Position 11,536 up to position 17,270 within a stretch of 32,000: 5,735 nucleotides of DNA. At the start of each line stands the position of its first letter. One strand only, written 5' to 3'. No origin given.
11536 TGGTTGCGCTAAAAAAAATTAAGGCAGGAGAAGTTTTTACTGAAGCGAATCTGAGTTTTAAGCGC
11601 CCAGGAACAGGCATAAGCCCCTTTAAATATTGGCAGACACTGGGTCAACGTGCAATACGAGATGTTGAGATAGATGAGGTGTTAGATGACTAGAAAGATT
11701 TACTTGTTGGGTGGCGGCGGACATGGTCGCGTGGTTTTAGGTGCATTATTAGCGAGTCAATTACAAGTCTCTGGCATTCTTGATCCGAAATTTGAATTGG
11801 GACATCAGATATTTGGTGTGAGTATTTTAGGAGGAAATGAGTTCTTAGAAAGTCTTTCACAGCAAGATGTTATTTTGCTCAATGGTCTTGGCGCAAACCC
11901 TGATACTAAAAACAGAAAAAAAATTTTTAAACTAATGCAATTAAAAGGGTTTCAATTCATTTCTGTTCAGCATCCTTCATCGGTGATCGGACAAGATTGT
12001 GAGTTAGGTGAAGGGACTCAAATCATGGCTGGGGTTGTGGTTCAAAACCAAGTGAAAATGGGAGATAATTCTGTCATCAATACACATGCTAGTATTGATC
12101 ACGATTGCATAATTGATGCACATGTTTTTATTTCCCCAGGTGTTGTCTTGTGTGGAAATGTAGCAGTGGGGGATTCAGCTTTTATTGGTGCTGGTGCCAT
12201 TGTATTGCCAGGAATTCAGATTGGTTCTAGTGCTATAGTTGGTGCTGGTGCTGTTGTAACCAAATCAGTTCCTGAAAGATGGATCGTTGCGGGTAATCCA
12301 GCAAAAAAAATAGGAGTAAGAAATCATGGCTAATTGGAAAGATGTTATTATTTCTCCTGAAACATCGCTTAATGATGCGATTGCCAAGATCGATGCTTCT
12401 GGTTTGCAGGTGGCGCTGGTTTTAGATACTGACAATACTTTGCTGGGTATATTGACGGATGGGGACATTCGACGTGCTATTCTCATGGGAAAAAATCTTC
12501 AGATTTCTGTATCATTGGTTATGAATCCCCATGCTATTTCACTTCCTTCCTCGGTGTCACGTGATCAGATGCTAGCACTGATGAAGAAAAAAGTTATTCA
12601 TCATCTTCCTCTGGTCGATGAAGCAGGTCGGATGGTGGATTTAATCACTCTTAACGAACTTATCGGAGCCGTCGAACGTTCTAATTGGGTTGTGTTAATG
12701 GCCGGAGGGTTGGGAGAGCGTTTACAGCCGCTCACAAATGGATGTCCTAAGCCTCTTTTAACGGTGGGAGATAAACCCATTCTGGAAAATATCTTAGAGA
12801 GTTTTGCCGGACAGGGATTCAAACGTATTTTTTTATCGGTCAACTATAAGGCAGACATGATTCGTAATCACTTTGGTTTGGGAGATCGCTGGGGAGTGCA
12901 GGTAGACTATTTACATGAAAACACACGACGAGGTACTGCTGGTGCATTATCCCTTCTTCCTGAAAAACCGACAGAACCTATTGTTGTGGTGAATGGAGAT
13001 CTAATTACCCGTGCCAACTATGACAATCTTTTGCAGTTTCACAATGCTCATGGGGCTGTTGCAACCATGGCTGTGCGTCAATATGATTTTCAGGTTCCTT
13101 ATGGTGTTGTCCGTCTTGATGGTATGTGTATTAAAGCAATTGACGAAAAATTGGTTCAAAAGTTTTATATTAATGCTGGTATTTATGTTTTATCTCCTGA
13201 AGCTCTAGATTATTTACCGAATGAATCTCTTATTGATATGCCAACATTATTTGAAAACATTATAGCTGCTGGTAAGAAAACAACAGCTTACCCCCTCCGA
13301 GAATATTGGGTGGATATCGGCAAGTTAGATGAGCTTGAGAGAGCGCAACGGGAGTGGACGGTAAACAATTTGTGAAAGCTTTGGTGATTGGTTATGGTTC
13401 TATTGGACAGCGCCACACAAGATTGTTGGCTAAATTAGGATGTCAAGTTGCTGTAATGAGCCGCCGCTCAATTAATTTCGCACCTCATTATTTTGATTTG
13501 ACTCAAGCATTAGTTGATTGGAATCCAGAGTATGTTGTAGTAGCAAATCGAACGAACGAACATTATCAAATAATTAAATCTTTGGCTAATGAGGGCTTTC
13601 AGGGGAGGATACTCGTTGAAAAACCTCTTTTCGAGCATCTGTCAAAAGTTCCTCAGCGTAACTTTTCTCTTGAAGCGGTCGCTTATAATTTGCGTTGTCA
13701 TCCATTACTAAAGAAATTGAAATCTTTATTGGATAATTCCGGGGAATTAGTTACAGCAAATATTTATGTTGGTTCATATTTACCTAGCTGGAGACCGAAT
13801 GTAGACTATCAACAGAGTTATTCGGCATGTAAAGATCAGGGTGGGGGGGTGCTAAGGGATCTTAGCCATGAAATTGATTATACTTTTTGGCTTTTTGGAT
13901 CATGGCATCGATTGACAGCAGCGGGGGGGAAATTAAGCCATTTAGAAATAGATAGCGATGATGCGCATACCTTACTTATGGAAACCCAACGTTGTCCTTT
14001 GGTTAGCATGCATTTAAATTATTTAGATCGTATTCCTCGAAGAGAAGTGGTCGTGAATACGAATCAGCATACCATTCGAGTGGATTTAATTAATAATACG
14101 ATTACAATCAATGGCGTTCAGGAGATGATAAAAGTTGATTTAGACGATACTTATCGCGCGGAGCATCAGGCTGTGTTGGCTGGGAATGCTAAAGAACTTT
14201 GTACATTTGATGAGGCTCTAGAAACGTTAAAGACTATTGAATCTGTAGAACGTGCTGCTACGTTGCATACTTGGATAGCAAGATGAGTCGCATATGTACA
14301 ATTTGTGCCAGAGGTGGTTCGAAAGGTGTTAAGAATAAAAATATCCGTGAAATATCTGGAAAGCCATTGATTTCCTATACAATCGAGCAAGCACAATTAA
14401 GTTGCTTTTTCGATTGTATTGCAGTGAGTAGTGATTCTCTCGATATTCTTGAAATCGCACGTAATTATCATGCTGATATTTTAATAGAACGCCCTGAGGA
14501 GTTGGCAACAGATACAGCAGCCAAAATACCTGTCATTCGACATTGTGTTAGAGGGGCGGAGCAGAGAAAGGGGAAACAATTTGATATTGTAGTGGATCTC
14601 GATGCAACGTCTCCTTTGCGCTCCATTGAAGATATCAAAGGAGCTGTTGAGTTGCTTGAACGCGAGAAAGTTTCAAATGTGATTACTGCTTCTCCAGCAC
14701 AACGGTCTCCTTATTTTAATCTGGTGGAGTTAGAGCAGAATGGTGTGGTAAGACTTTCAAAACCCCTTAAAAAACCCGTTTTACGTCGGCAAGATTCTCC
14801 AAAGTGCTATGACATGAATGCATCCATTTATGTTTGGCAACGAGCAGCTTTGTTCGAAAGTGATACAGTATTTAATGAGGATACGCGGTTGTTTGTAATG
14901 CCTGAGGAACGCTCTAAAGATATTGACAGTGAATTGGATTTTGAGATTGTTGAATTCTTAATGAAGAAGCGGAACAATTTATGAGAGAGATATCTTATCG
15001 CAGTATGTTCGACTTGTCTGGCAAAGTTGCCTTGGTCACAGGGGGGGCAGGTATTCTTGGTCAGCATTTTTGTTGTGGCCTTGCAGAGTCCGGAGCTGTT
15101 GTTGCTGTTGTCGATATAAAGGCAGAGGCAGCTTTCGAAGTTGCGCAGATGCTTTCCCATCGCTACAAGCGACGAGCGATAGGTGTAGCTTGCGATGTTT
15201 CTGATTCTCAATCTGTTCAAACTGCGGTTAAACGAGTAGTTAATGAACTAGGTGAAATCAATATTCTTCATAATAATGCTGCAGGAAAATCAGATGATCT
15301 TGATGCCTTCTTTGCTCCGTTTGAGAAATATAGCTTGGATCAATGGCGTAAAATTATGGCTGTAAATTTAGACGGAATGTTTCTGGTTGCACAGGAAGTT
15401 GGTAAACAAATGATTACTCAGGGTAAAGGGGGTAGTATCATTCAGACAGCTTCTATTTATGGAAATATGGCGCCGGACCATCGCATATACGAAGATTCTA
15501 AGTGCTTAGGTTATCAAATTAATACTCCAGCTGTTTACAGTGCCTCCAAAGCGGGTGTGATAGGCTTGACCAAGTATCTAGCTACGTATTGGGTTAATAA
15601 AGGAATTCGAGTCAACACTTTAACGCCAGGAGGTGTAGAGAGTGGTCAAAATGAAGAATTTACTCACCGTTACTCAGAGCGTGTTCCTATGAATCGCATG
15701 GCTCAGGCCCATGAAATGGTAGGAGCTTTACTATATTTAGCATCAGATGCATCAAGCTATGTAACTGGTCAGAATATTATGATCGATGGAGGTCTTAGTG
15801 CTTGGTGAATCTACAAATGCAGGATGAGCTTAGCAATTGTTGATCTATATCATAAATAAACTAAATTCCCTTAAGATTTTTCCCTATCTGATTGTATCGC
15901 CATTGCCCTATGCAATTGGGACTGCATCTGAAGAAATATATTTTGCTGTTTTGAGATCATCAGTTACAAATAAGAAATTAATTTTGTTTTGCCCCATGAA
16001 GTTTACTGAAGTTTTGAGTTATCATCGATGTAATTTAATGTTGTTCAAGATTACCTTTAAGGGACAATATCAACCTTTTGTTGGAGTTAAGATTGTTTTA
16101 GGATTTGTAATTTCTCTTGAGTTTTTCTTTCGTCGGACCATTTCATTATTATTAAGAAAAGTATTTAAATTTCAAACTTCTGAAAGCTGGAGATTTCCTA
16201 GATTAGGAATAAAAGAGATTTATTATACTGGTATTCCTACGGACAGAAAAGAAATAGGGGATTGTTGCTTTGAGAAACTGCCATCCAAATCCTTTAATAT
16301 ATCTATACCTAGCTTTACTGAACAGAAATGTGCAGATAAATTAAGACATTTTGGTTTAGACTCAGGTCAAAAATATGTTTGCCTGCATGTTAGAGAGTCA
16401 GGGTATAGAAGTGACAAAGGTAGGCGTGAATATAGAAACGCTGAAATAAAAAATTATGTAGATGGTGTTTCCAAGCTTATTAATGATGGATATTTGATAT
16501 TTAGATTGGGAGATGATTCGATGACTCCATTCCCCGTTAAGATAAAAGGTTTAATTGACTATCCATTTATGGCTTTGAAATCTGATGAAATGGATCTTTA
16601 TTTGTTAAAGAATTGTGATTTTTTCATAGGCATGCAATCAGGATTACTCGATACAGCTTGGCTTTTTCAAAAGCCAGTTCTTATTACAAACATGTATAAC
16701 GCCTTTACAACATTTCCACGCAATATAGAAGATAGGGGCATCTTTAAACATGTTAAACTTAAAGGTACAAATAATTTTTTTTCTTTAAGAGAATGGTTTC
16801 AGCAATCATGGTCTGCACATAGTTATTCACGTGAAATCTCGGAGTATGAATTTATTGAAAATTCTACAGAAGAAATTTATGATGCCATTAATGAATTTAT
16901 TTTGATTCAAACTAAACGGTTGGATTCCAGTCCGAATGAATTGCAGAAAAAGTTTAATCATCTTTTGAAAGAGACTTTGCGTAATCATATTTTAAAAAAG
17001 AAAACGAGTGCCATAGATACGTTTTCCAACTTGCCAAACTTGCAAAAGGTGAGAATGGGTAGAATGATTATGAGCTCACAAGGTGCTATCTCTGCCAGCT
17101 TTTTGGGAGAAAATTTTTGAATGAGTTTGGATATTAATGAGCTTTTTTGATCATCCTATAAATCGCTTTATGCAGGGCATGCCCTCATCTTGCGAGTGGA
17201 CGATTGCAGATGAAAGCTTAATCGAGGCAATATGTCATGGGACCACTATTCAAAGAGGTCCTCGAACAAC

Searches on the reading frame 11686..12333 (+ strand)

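Call 5: search_protein_families(library=pfam, proteins=[window:11686-12333:+], max_evalue=0.01)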
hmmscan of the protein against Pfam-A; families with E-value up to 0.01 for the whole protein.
window:11686-12333:+ (215 aa): 5 families
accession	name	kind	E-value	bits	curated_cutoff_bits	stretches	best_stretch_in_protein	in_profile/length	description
PF00132.30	Hexapep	-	1.4e-18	66.2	27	3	161-193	4-36/36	Bacterial transferase hexapeptide (six repeats)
PF14602.12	Hexapep_2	-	3.5e-08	33.5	27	1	159-193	2-34/34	Hexapeptide repeat of succinyl-transferase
PF25084.1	LbH_EIF2B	-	4.3e-08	33.6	54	1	98-165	38-103/105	EIF2B subunit epsilon LbH domain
PF17836.7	PglD_N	-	6.6e-08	33.4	23.4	1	4-82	1-76/78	PglD N-terminal domain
PF25087.1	GMPPB_C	-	0.00034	20.7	39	0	96-130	8-42/110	GMPPB C-terminal domain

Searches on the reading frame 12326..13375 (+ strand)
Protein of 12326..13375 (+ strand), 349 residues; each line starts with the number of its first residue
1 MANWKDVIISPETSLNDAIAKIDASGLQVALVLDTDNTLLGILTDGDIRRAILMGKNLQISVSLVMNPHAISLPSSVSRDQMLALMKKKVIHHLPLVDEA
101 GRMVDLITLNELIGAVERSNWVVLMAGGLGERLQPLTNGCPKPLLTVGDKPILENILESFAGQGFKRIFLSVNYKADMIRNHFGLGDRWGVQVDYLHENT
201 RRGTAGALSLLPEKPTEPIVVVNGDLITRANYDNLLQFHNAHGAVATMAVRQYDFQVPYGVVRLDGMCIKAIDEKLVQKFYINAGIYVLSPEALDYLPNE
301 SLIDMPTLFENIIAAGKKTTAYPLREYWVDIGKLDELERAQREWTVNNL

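Call 5: search_protein_families(library=pfam, proteins=[window:12326-13375:+], max_evalue=0.01)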
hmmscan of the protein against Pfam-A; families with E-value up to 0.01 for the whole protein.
window:12326-13375:+ (349 aa): 4 families
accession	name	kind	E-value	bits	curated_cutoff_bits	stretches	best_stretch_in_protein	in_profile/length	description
PF00483.29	NTP_transferase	-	5.2e-38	131.5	21.2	1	123-343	3-241/245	Nucleotidyl transferase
PF00571.33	CBS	-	1.1e-16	61.3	24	2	7-53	9-56/57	CBS domain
PF12804.13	NTP_transf_3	-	8.8e-12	45.9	27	1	122-259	1-131/160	MobA-like NTP transferase domain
PF01128.25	IspD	-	0.0028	17.9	27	1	122-176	3-55/221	2-C-methyl-D-erythritol 4-phosphate cytidylyltransferase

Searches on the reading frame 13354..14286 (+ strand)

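Call 3: search_protein_families(library=pfam, proteins=[window:13354-14286:+], max_evalue=0.01)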
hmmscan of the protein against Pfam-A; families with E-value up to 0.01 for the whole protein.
window:13354-14286:+ (310 aa): 6 families
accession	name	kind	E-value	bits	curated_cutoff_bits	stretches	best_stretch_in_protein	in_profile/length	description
PF22725.1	GFO_IDH_MocA_C3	-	2.4e-08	34.5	27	1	130-232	14-114/124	GFO/IDH/MocA C-terminal domain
PF01408.29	GFO_IDH_MocA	-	8.6e-08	33.3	24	1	8-97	2-100/120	Oxidoreductase family, NAD-binding Rossmann fold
PF02894.22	GFO_IDH_MocA_C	-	2e-06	28.2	22.9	1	145-193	22-70/218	Oxidoreductase family, C-terminal alpha/beta domain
PF02826.25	2-Hacid_dh_C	-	0.00099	19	25.1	1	9-40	39-70/178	D-isomer specific 2-hydroxyacid dehydrogenase, NAD binding domain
PF13241.12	NAD_binding_7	-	0.0011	19.9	22.1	1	8-61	9-55/104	Putative NAD(P)-binding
PF01488.26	Shikimate_DH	-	0.0031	18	24.3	0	8-38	14-45/138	Shikimate / quinate 5-dehydrogenase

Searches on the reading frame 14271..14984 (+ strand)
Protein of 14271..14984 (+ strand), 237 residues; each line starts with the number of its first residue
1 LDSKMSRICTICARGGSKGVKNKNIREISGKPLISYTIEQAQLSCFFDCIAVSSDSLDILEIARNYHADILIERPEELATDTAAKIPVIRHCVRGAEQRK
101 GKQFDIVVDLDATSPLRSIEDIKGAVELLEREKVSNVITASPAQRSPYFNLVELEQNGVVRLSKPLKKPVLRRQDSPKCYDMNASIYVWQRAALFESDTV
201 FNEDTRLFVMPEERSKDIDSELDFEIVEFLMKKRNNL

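Call 3: search_protein_families(library=pfam, proteins=[window:14271-14984:+], max_evalue=0.01)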
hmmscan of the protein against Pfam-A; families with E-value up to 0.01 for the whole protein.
window:14271-14984:+ (237 aa): 1 family
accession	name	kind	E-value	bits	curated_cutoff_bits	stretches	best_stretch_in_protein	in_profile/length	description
PF02348.25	CTP_transf_3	-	5.7e-22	79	22.6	1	8-146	1-133/217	Cytidylyltransferase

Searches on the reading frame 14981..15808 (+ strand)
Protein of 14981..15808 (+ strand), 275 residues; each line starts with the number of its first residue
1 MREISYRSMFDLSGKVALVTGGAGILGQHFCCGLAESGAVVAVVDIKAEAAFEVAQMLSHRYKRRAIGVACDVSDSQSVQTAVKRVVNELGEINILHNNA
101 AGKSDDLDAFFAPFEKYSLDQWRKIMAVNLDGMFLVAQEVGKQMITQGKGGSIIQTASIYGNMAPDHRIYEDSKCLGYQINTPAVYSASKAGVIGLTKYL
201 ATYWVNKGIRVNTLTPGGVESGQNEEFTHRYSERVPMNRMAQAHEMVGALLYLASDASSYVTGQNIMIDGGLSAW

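Call 3: search_protein_families(library=pfam, proteins=[window:14981-15808:+], max_evalue=0.01)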
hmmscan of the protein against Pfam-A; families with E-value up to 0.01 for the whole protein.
window:14981-15808:+ (275 aa): 7 families
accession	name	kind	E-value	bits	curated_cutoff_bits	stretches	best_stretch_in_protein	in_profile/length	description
PF13561.12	adh_short_C2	-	9.3e-51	173.1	27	1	27-273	9-236/236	Enoyl-(Acyl carrier protein) reductase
PF00106.31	adh_short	-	1.3e-44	152.4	26.6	1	15-228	1-191/195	short chain dehydrogenase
PF08659.16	KR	-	7.7e-08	32.9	22.6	1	17-138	3-121/180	KR domain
PF01370.27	Epimerase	-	2.5e-07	30.8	20.9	1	17-230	1-181/240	NAD dependent epimerase/dehydratase family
PF16363.11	GDP_Man_Dehyd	-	5.6e-05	23.2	27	1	18-86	1-74/332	GDP-mannose 4,6 dehydratase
PF01073.25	3Beta_HSD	-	0.00072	19.1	22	1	18-86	1-67/280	3-beta hydroxysteroid dehydrogenase/isomerase family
PF02719.21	Polysacc_synt_2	-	0.0014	18.3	20.2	1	18-86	2-76/293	Polysaccharide biosynthesis protein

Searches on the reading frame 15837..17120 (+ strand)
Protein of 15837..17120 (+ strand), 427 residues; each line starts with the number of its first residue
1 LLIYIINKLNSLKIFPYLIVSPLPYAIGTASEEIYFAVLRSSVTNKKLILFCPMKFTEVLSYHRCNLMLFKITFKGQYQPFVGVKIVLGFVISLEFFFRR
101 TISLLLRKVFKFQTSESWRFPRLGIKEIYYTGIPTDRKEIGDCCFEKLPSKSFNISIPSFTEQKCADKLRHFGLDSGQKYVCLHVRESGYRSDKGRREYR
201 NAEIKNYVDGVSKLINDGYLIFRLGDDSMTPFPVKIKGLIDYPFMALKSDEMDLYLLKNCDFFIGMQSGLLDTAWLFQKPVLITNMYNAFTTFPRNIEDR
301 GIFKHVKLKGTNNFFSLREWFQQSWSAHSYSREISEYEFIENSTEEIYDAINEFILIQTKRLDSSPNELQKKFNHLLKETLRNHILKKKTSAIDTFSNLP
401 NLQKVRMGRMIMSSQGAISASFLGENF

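Call 3: search_protein_families(library=pfam, proteins=[window:15837-17120:+], max_evalue=0.01)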
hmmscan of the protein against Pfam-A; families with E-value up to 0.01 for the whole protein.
window:15837-17120:+ (427 aa): 0 families

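Call 35: search_protein_families(library=pfam, proteins=[window:15837-17117:+], max_evalue=1)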
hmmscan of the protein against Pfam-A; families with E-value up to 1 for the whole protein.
window:15837-17117:+ (427 aa): 1 family
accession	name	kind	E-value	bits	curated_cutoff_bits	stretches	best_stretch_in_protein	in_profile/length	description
PF03726.19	PNPase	-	0.38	11.7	24.6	1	344-389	30-74/81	Polyribonucleotide nucleotidyltransferase, RNA binding domain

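Call 42: search_protein_families(library=ncbifam, proteins=[window:15837-17117:+], max_evalue=0.01)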
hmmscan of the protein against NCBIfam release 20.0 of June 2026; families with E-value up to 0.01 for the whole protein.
window:15837-17117:+ (427 aa): 1 family
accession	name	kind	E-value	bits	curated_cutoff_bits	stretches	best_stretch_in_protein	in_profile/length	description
TIGR04372.1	glycosyl_04372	domain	2.3e-48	164.4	45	1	178-377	1-207/207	TIGR04372 family glycosyltransferase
